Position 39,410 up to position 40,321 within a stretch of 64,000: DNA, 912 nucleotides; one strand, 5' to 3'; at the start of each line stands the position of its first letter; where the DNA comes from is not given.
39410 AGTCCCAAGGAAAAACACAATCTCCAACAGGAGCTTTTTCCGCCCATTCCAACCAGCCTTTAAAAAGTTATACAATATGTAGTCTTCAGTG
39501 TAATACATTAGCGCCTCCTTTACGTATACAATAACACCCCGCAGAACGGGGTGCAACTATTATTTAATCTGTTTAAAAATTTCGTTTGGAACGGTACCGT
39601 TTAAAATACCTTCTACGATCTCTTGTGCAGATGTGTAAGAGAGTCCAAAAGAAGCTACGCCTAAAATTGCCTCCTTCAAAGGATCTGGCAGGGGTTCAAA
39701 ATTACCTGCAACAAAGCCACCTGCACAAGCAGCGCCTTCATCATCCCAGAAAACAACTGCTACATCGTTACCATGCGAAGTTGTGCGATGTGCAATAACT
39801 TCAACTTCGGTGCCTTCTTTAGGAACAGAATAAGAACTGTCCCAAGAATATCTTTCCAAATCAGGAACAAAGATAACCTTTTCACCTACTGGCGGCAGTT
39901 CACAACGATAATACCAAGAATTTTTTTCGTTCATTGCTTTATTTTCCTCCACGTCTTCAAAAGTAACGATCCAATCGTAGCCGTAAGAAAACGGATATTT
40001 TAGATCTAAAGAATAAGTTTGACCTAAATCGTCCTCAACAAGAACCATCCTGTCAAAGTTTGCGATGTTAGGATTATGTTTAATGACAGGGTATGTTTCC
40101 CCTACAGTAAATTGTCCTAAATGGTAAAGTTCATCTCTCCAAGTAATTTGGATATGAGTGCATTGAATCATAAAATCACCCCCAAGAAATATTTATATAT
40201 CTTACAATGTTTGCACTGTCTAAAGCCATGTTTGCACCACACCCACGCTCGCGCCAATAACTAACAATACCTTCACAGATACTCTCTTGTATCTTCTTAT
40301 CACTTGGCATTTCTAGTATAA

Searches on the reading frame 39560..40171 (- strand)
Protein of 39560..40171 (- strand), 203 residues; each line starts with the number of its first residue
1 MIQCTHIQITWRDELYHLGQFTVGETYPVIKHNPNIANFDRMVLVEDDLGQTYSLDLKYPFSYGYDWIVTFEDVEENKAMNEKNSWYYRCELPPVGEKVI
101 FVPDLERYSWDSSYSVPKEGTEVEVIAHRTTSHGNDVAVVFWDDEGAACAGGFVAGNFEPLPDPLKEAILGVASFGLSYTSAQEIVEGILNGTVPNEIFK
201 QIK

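Call 50: find_encoding_contigs(protein=window:39560-40171:-, flank=1500, max_places=10)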
Protein window:39560-40171:- (203 aa): 23 contigs read that carry it; 10 places shown.
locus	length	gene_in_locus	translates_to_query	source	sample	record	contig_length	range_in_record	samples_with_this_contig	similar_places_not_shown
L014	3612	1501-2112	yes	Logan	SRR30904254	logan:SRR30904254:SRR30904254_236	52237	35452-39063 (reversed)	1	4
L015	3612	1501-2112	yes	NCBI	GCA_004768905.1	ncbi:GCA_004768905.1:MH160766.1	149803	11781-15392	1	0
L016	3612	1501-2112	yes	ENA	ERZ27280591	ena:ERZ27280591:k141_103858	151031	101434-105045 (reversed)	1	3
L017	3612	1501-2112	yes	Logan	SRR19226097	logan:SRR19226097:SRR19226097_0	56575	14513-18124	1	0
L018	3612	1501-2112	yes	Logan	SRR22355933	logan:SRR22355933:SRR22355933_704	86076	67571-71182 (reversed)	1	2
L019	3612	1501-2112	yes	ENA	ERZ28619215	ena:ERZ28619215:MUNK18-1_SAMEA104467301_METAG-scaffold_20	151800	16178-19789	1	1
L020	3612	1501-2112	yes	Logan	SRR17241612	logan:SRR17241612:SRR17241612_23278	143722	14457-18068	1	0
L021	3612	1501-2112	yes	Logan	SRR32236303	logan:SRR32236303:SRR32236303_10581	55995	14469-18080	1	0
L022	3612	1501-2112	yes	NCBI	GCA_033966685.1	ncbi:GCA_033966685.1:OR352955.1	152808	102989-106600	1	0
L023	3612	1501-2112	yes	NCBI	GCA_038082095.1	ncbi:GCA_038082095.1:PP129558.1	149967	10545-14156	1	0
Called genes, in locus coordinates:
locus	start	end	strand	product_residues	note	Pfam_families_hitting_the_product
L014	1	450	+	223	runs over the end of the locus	PF00239:Resolvase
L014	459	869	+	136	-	-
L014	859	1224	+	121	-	-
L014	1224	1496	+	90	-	-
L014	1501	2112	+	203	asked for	-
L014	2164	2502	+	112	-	-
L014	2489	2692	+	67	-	-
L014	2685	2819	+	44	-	-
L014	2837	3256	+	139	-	-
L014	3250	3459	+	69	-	-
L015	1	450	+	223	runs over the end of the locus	PF00239:Resolvase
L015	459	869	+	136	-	-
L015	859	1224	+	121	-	-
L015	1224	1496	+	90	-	-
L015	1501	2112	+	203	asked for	-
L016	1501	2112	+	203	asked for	-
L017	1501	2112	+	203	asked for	-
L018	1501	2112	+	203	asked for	-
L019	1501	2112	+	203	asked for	-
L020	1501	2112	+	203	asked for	-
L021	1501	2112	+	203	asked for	-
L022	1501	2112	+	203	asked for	-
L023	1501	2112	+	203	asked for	-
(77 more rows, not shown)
